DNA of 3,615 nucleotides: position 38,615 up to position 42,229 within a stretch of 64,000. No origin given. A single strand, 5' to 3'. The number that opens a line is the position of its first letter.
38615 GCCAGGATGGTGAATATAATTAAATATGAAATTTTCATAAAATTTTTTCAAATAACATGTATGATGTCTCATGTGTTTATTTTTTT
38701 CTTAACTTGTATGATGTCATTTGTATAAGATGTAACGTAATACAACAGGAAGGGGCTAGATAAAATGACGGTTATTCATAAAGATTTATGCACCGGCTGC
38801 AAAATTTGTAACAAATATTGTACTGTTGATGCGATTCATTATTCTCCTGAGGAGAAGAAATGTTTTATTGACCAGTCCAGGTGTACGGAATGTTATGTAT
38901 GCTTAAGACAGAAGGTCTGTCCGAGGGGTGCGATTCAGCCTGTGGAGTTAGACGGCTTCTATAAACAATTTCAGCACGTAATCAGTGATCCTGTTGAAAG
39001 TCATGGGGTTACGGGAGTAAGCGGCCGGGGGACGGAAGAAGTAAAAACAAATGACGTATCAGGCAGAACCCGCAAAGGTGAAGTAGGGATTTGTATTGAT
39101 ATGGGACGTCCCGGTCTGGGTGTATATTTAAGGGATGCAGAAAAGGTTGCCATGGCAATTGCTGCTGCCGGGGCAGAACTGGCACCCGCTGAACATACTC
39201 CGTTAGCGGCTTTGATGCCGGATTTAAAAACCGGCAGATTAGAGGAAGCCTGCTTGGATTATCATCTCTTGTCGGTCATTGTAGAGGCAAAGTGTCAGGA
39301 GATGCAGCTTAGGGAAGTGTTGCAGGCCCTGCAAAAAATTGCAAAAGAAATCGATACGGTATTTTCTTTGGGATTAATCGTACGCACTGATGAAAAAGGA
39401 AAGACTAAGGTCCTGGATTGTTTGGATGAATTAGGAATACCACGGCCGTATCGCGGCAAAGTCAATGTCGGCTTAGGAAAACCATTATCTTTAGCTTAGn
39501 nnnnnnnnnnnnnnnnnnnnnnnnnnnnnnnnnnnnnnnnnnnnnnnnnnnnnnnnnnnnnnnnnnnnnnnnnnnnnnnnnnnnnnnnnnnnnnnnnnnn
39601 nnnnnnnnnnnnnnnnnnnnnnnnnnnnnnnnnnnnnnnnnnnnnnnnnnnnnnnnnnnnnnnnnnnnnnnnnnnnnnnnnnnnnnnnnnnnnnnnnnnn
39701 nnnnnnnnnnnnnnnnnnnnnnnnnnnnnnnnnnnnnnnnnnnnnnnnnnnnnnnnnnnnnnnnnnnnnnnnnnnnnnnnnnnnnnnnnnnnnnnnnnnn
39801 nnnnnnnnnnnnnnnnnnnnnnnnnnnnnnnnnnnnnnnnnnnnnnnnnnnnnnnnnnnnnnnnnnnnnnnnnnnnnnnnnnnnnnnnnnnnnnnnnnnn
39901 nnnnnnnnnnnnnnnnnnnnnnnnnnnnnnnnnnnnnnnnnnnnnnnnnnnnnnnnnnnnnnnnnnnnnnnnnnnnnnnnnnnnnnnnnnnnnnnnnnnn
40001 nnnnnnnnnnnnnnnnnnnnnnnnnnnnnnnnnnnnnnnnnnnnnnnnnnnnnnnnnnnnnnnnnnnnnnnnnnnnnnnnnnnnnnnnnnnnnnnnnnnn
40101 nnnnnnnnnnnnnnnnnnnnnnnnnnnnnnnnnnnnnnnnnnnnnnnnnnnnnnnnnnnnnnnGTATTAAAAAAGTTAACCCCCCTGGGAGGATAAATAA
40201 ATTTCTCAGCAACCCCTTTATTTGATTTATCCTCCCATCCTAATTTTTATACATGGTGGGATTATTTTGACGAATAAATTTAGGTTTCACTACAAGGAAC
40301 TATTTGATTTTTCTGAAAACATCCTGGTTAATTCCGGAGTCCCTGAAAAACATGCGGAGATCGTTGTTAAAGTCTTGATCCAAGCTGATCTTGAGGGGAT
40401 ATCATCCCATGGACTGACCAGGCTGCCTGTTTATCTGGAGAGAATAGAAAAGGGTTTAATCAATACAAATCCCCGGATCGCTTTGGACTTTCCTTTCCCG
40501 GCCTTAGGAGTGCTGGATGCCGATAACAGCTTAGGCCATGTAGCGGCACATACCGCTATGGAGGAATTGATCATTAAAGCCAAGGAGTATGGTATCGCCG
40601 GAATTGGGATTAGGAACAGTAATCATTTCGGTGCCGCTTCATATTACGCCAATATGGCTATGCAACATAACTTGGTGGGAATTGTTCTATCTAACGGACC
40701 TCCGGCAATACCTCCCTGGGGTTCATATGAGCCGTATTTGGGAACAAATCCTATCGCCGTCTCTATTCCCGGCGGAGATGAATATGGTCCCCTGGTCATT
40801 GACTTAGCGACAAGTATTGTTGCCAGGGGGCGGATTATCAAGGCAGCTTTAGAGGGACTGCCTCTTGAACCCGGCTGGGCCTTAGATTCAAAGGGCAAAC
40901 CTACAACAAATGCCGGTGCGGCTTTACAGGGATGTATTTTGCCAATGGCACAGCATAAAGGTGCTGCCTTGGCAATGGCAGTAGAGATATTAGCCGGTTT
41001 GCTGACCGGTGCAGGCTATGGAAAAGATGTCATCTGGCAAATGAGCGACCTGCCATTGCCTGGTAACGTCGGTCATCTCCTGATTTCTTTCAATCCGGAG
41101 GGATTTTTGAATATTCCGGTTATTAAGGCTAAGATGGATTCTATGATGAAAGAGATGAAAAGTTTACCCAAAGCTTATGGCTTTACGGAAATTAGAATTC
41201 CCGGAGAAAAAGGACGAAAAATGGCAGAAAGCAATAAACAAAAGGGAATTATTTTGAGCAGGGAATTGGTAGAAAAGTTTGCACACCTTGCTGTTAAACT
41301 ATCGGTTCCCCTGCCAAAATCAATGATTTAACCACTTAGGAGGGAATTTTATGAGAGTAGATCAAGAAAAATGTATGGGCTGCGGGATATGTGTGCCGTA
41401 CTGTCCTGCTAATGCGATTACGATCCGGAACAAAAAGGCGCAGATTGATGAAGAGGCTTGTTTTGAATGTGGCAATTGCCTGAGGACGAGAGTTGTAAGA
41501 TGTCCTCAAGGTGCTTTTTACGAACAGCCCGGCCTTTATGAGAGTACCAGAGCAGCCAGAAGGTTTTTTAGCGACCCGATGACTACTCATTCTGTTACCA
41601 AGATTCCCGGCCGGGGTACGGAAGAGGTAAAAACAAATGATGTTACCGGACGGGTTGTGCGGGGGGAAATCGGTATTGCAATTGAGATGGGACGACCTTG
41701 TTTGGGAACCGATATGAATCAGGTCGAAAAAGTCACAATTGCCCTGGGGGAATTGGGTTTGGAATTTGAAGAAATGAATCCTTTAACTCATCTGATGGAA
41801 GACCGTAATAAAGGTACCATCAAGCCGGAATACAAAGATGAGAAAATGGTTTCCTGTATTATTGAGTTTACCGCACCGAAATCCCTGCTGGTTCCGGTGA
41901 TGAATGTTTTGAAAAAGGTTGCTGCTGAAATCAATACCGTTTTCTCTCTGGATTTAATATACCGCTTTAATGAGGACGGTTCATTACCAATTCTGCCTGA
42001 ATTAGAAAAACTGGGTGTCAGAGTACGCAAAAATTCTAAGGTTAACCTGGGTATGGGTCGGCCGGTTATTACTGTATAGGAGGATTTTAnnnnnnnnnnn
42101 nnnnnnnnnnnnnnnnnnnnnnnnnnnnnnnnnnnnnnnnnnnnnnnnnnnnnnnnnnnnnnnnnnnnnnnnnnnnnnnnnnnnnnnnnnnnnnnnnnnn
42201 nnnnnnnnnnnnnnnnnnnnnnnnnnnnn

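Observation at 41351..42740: Divergent second copy of the A+B module directly after an Ldh_2 dehydrogenase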

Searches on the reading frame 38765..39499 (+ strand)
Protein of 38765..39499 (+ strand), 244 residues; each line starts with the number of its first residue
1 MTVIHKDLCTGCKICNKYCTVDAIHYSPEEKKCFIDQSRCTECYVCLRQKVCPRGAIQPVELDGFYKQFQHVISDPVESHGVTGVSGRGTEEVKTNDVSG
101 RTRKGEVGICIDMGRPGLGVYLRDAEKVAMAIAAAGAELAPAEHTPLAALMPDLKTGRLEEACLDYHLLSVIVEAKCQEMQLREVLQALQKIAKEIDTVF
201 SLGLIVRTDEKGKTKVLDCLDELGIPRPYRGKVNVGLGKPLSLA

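Call 3: search_protein_families(library=pfam, proteins=[window:38765-39499:+], max_evalue=0.01)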
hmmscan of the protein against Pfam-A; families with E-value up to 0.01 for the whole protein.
window:38765-39499:+ (244 aa): 9 families
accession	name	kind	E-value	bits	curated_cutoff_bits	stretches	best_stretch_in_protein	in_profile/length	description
PF00037.32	Fer4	-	1.2e-07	31.7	21.1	1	3-24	2-23/24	4Fe-4S binding domain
PF12838.12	Fer4_7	-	6.8e-06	26.9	27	1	9-56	2-52/52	4Fe-4S dicluster domain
PF12797.12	Fer4_2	-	1e-05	25.6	24.5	0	34-53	4-21/22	4Fe-4S binding domain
PF12837.12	Fer4_6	-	1.4e-05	25.3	25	0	35-57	4-24/24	4Fe-4S binding domain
PF14697.11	Fer4_21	-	1.8e-05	25.2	35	1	3-57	2-57/59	4Fe-4S dicluster domain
PF13187.11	Fer4_9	-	0.00011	22.6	27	1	9-57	2-52/52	4Fe-4S dicluster domain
PF13237.11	Fer4_10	-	0.00019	21.8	25.5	1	3-53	3-53/53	4Fe-4S dicluster domain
PF13484.11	Fer4_16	-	0.00098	20.3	30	0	39-60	1-20/66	4Fe-4S double cluster binding domain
PF13183.11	Fer4_8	-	0.0095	16.9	27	0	38-70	3-22/68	4Fe-4S dicluster domain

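Call 9: search_protein_families(library=ncbifam, proteins=[window:38765-39499:+], max_evalue=0.01)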
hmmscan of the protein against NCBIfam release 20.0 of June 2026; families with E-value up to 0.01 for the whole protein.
window:38765-39499:+ (244 aa): 38 families (the best 25 are shown)
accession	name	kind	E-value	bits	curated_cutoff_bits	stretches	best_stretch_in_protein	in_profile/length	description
NF006221.0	PRK08348.1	subfamily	1.2e-08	34.7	124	1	4-58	41-93/136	NADH-plastoquinone oxidoreductase subunit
NF004541.0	PRK05888.2-2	equivalog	6.3e-08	32.6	217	1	3-76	57-131/168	NADH-quinone oxidoreductase subunit NuoI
NF038196.1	ferrodoxin_EFR1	subfamily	3e-07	30.7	75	1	6-58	183-230/242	EFR1 family ferrodoxin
TIGR01944.1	rnfB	subfamily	4.7e-07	29.5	68.7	1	2-62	108-165/190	RnfABCDGE type electron transport complex subunit B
NF040770.1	hetero_SS_HdrA2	exception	2.2e-06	26.1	1100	1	3-58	573-624/777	CoB-CoM heterodisulfide reductase HdrA2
NF042909.1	FMH_DH_FwdF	exception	4.2e-06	26.1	375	1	4-66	135-204/336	tungsten-dependent formylmethanofuran dehydrogenase subunit FwdF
NF005505.0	PRK07118.1-4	equivalog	4.6e-06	26.3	378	1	8-58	217-263/265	Fe-S cluster domain-containing protein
NF058577.1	FdxA_fam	equivalog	5e-06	26.6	65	1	3-56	3-52/52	4Fe-4S ferredoxin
NF005504.0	PRK07118.1-3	equivalog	7e-06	25.6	437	1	8-62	220-270/293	Fe-S cluster domain-containing protein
NF045874.1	Vhu_polyferre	exception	1.6e-05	23.8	600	1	6-57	127-174/381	F420-non-reducing hydrogenase associated-polyferredoxin VhuB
NF005415.0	PRK06991.1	equivalog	1.9e-05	24.4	281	1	2-58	80-133/284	electron transport complex subunit RsxB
NF043069.1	T4HPD_activ_SAM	equivalog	2.2e-05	24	425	1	4-60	48-100/299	trans-4-hydroxy-L-proline dehydratase activase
NF033683.1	di_4Fe-4S_YfhL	equivalog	2.3e-05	24.6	86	1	1-53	1-51/80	YfhL family 4Fe-4S dicluster ferredoxin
NF041836.1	rnfB_Methano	equivalog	2.4e-05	23.9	445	1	7-57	216-262/265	Rnf electron transport complex subunit RnfB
TIGR02179.1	PorD_KorD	subfamily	6.2e-05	23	60.05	1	3-60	21-75/78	2-oxoacid:acceptor oxidoreductase, delta subunit, pyruvate/2-ketoisovalerate family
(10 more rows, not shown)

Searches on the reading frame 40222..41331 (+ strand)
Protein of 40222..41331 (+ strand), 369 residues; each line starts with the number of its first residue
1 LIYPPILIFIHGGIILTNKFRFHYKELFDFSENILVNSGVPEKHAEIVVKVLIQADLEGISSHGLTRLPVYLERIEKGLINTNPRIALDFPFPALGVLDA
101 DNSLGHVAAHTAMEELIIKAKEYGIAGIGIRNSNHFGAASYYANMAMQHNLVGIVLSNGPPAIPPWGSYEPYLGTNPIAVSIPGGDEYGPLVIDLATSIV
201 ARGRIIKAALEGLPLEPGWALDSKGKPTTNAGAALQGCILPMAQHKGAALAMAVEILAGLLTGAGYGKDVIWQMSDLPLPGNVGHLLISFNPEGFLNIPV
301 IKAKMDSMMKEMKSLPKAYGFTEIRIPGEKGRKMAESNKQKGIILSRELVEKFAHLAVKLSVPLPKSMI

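Call 3: search_protein_families(library=pfam, proteins=[window:40222-41331:+], max_evalue=0.01)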
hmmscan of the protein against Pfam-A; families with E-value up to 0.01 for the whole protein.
window:40222-41331:+ (369 aa): 1 family
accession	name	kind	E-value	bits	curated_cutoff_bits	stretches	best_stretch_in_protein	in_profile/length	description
PF02615.19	Ldh_2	-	7e-115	384.1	38.8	1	23-352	2-331/333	Malate/L-lactate dehydrogenase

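Call 9: search_protein_families(library=ncbifam, proteins=[window:40222-41331:+], max_evalue=0.01)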
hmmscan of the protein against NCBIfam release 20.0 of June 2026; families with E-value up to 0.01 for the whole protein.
window:40222-41331:+ (369 aa): 5 families
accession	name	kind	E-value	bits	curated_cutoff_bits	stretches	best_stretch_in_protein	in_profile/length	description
NF040650.1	sulfolac_dhydr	equivalog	5.9e-88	295.3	500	1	32-362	13-335/339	L-sulfolactate dehydrogenase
NF011599.0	PRK15025.1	equivalog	3.8e-74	249.9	356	1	25-350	6-328/349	ureidoglycolate dehydrogenase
TIGR03175.1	AllD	equivalog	9.7e-70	235.4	496.2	1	25-349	6-327/349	ureidoglycolate dehydrogenase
NF007504.0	PRK10098.1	equivalog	6.6e-56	189.6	336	1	19-360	4-344/360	malate/lactate/ureidoglycolate dehydrogenase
NF009750.0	PRK13260.1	equivalog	1.7e-43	149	316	1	22-353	3-329/332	3-dehydro-L-gulonate 2-dehydrogenase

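Call 59: search_solved_structures(query=window:40222-41331:+, max_evalue=1e-20)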
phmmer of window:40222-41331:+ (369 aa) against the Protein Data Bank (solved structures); distinct sequences matched with E-value up to 1e-20: 13.
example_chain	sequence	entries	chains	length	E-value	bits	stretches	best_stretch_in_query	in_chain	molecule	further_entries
2x06_A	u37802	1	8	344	1.6e-65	224.7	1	33-353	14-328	L-SULFOLACTATE DEHYDROGENASE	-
1v9n_A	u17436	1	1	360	1.8e-59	204.7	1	13-361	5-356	Malate dehydrogenase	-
1vbi_A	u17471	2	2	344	5.3e-58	199.9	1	27-363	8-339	Type 2 malate/lactate dehydrogenase | malate/L-lactate dehydrogenase family protein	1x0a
4h8a_A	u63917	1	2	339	6e-58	199.7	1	26-331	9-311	Ureidoglycolate dehydrogenase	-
4fjs_A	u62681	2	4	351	6.6e-58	199.6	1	26-331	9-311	Ureidoglycolate dehydrogenase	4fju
1xrh_A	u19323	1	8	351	6.9e-58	199.5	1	26-331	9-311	Ureidoglycolate Dehydrogenase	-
3uoe_A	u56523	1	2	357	1.5e-54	188.5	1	26-351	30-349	Dehydrogenase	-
3i0p_A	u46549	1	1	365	2.4e-42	148.4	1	28-365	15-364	Malate dehydrogenase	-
1z2i_A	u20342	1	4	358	3.6e-39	137.9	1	25-365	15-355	malate dehydrogenase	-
2g8y_A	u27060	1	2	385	5.6e-39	137.3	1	19-346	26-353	Malate/L-lactate dehydrogenases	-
1wtj_A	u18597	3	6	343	1.5e-37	132.6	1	23-356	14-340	ureidoglycolate dehydrogenase | delta1-piperideine-2-carboxylate reductase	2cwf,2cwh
1nxu_A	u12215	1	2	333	1.2e-32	116.4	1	31-350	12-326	Hypothetical oxidoreductase yiaK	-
1s20_A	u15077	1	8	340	1.5e-32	116.2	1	31-348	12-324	Hypothetical oxidoreductase yiaK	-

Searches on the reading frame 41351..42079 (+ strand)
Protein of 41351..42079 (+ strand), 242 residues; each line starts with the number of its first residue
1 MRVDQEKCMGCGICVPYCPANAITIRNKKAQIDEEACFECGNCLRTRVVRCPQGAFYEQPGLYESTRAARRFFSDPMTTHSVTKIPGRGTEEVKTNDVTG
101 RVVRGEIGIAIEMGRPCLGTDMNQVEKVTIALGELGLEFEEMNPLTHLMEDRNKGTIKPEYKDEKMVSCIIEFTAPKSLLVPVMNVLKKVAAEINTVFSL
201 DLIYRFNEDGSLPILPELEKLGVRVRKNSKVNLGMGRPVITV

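Call 3: search_protein_families(library=pfam, proteins=[window:41351-42079:+], max_evalue=0.01)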
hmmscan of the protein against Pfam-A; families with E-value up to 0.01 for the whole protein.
window:41351-42079:+ (242 aa): 11 families
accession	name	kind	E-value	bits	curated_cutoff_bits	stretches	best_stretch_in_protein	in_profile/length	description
PF00037.32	Fer4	-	7.7e-12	44.9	21.1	1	2-24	2-24/24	4Fe-4S binding domain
PF12797.12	Fer4_2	-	5.9e-08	32.6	24.5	1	2-20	4-22/22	4Fe-4S binding domain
PF12838.12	Fer4_7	-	1.5e-07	32.2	27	1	7-54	1-51/52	4Fe-4S dicluster domain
PF13237.11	Fer4_10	-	1.9e-06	28.1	25.5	1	1-45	2-50/53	4Fe-4S dicluster domain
PF13187.11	Fer4_9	-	2.2e-06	28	27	1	7-54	1-50/52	4Fe-4S dicluster domain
PF12837.12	Fer4_6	-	2.3e-06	27.7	25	1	2-23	3-24/24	4Fe-4S binding domain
PF25160.1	LdpA_Fe-S-bd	-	6.1e-06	26.4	27.6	2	3-26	23-46/49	LdpA Fe-S cluster-binding domain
PF14697.11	Fer4_21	-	1.5e-05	25.5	35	1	2-24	35-58/59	4Fe-4S dicluster domain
PF13484.11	Fer4_16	-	3.3e-05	25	30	1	7-37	1-29/66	4Fe-4S double cluster binding domain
PF12800.12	Fer4_4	-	0.00083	20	24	1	6-20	2-16/17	4Fe-4S binding domain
PF13459.11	Fer4_15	-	0.0033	18.5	22.4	0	2-20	2-20/66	4Fe-4S single cluster domain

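Call 9: search_protein_families(library=ncbifam, proteins=[window:41351-42079:+], max_evalue=0.01)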
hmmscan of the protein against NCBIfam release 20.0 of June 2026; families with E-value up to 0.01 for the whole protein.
window:41351-42079:+ (242 aa): 58 families (the best 25 are shown)
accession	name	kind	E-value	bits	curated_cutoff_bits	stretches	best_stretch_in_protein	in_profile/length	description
NF040864.1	HgcB_ferredoxin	equivalog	5.7e-11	42.1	99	1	2-61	10-66/93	mercury methylation ferredoxin HgcB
NF058577.1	FdxA_fam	equivalog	2e-10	40.7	65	1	5-55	6-52/52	4Fe-4S ferredoxin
NF040770.1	hetero_SS_HdrA2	exception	2e-10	39.5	1100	1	2-56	573-623/777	CoB-CoM heterodisulfide reductase HdrA2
NF045874.1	Vhu_polyferre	exception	3.8e-10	39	600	1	6-57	128-175/381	F420-non-reducing hydrogenase associated-polyferredoxin VhuB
NF043069.1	T4HPD_activ_SAM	equivalog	1.4e-09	37.8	425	1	3-46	48-91/299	trans-4-hydroxy-L-proline dehydratase activase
NF038196.1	ferrodoxin_EFR1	subfamily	3.1e-09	37.2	75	1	3-56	182-229/242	EFR1 family ferrodoxin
TIGR03294.1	FrhG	equivalog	3.9e-09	36.6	245.5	1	3-58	171-222/228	coenzyme F420 hydrogenase subunit gamma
NF010368.0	PRK13795.1-3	equivalog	5e-09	35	588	1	7-46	588-626/635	hypothetical protein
TIGR02700.1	flavo_MJ0208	hypoth_equivalog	6.1e-09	35.5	251.35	1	2-56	144-194/234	dihydromethanopterin reductase (acceptor)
TIGR04041.1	activase_YjjW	hypoth_equivalog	1.1e-08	34.8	250.2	1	5-46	40-81/276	YjjW family glycine radical enzyme activase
NF005503.0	PRK07118.1-2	equivalog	2.7e-08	33.4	252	1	7-53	139-181/292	RnfABCDGE type electron transport complex subunit B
NF005504.0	PRK07118.1-3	equivalog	9.6e-08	31.7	437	1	5-58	218-267/293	Fe-S cluster domain-containing protein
NF041836.1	rnfB_Methano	equivalog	2.3e-07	30.5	445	1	5-55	215-261/265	Rnf electron transport complex subunit RnfB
NF005506.0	PRK07118.1-5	equivalog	3.4e-07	30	388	1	7-57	142-188/279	Fe-S cluster domain-containing protein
NF005505.0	PRK07118.1-4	equivalog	3.9e-07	29.8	378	1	5-55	215-261/265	Fe-S cluster domain-containing protein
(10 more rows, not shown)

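Call 12: search_solved_structures(query=window:41351-42079:+, max_evalue=1)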
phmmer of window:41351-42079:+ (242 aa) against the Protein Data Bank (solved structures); distinct sequences matched with E-value up to 1: 162 (the best 60 are shown).
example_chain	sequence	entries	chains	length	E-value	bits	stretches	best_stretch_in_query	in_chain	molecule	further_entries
5t5i_F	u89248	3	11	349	3.2e-12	49.9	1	1-24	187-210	Tungsten formylmethanofuran dehydrogenase subunit fwdF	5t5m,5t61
7bkb_K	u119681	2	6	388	9.8e-12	48.4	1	2-26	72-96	Formylmethanofuran dehydrogenase, subunit F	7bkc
9sw6_H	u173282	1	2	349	3.7e-11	46.5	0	2-27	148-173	Tungsten formylmethanofuran dehydrogenase, subunit F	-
9sfi_T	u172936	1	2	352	1.8e-10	44.2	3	2-52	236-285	4Fe-4S ferredoxin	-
7zc6_B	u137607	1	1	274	3.3e-08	36.8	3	8-53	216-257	RnfB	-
9sw6_G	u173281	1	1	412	5.7e-08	36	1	7-58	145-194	Polyferredoxin protein MvhB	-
9eri_B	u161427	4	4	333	7.6e-08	35.6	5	4-44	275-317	Na(+)-translocating ferredoxin:NAD(+) oxidoreductase complex subunit B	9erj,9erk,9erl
9g03_E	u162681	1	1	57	2.8e-07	33.8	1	6-57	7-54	Ferredoxin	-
8a8o_C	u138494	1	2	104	9.5e-07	32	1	2-62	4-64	Beta-subunit of the PAPS reductase from Methanothermococcus thermolithotrophicus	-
8a6t_B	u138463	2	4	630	1e-06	31.9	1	2-58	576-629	Electron bifurcating hydrogenase subunit HydB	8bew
8e9g_I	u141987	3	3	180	1.4e-06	31.5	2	3-34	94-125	NADH-quinone oxidoreductase subunit I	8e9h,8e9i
1fdn_A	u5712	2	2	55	1.8e-06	31.1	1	4-52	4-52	FERREDOXIN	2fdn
6qgr_G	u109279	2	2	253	1.8e-06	31.1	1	3-53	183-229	Coenzyme F420 hydrogenase subunit gamma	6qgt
6qii_G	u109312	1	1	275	2.1e-06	30.9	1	3-53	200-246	Coenzyme F420 hydrogenase subunit gamma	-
6fah_A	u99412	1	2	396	3.4e-06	30.2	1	2-54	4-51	Caffeyl-CoA reductase-Etf complex subunit CarE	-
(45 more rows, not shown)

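Call 30: predict_structure(alignment_id=A4)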
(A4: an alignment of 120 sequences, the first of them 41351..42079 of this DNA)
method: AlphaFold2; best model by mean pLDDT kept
length: 242 residues; sequences in the alignment: 120
mean_pLDDT: 81.0   pTM: 0.79
mean pLDDT of the five models: 81.0, 79.3, 78.1, 77.0, 75.7
residues with pLDDT >= 90: 70; 70-90: 123; 50-70: 38; < 50: 11
segments of 3 or more residues with pLDDT < 50: 233-239
pLDDT, mean of each block of 10 residues (from residue 1): 92 88 94 89 70 83 68 66 69 63 84 84 94 90 85 91 88 91 94 89 82 85 64 48 50
secondary structure, 60 per line:
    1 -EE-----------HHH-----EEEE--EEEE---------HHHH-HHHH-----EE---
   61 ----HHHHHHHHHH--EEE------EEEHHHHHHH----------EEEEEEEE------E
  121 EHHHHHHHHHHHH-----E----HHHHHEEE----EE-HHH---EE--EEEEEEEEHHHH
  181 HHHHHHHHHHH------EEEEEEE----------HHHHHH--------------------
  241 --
elements in order: E23-26 E29-32 H42-45 H47-50 H65-74 E77-79 E86-88 H89-95 E106-113 H122-133 H144-148 E149-151 E169-176 H177-191 E198-204 H215-220

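Call 33: fold_search(model_id=the predicted structure, library=pdb)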
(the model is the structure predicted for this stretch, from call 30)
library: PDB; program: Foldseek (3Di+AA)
matches with E <= 10: 1338; with E <= 0.001: 0
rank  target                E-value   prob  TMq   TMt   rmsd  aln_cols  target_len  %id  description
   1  9a0b_B                2.9e-03  1.00  0.21  0.50   2.9        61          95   43  Structure determination of the HgcAB complex using metagenome sequence data, coevolution analysis, and ab initio struc (released 2020-06-12)
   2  8a6t_B                8.3e-03  1.00  0.21  0.08   1.9        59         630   42  Cryo-EM structure of the electron bifurcating Fe-Fe hydrogenase HydABC complex from Thermoanaerobacter kivui in the re (released 2023-02-15)
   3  9g03_E                9.4e-03  1.00  0.20  0.85   1.6        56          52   41  Structure of carbon monoxide dehydrogenase/acetyl-CoA synthase (CODH/ACS) in complex with ferredoxin (Clostridium auto (released 2025-02-05)
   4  8rvu_A                1.0e-02  1.00  0.20  0.08   1.2        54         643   35  CryoEM structure of the Elp-Hdr complex of Methanothermobacter marburgensis state 2 (composite structure) (released 2025-05-14)
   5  1vk8_C                1.8e-02  0.85  0.23  0.50   8.9       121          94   11  CRYSTAL STRUCTURE OF A PUTATIVE THIAMINE BIOSYNTHESIS/SALVAGE PROTEIN (TM0486) FROM THERMOTOGA MARITIMA AT 1.80 A RESO (released 2004-05-18)
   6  2eky_A                2.1e-02  0.85  0.24  0.51  10.1       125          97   12  Crystal Structure of hypothetical protein MJ1052 from Methanocaldococcus jannaschii (Form 1) (released 2007-10-02)
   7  1fdn                  2.2e-02  1.00  0.21  0.81   1.7        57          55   37  REFINED CRYSTAL STRUCTURE OF THE 2[4FE-4S] FERREDOXIN FROM CLOSTRIDIUM ACIDURICI AT 1.84 ANGSTROMS RESOLUTION (released 1994-08-31)
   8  8zei                  2.2e-02  0.60  0.24  0.15  15.3       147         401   14  Crystal structure of human cytosolic beta-alanyl lysine dipeptidase with crystal soaked in beta-alanyl histidine (released 2025-05-14)
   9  8rvy_A                2.3e-02  1.00  0.20  0.08   1.2        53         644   36  CryoEM structure of the Elp-Hdr complex of Methanothermobacter marburgensis state 1 (composite structure) (released 2025-05-14)
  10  9bp5_B                2.3e-02  1.00  0.19  0.08   1.8        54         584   41  Structure of electron bifurcating Nfn-ABC holoenzyme from Caldicellulosiruptor saccharolyticus (released 2025-03-05)
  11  3eun                  2.3e-02  1.00  0.22  0.58   3.3        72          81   26  Crystal structure of the 2[4Fe-4S] C57A ferredoxin variant from allochromatium vinosum (released 2009-08-18)
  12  1yqh_B                2.3e-02  0.84  0.23  0.48   9.0       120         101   10  Structure of domain of unknown function DUF77 from Bacillus cereus (released 2005-03-15)
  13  8a5e_B                2.5e-02  1.00  0.21  0.12   1.8        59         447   37  Cryo-EM structure of the electron bifurcating Fe-Fe hydrogenase HydABC complex from Acetobacterium woodii in the reduc (released 2023-02-22)
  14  1fca                  2.5e-02  1.00  0.21  0.82   1.7        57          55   35  STRUCTURE OF THE FERREDOXIN FROM CLOSTRIDIUM ACIDURICI: MODEL AT 1.8 ANGSTROMS RESOLUTION (released 1995-07-10)
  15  2eky_B                2.7e-02  0.84  0.25  0.52  10.1       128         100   12  Crystal Structure of hypothetical protein MJ1052 from Methanocaldococcus jannaschii (Form 1) (released 2007-10-02)
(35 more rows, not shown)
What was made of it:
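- On 2x[4Fe-4S] bacterial ferredoxin domain (Pfam Fer4, Fer4_7): Foldseek matches ferredoxins with probability 1.0 (call 33).
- On ACT / PII / DUF77-like ferredoxin-fold ligand-binding domains: Foldseek E-values are 0.018-0.08 and query-normalised TM-scores about 0.23 (call 33).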
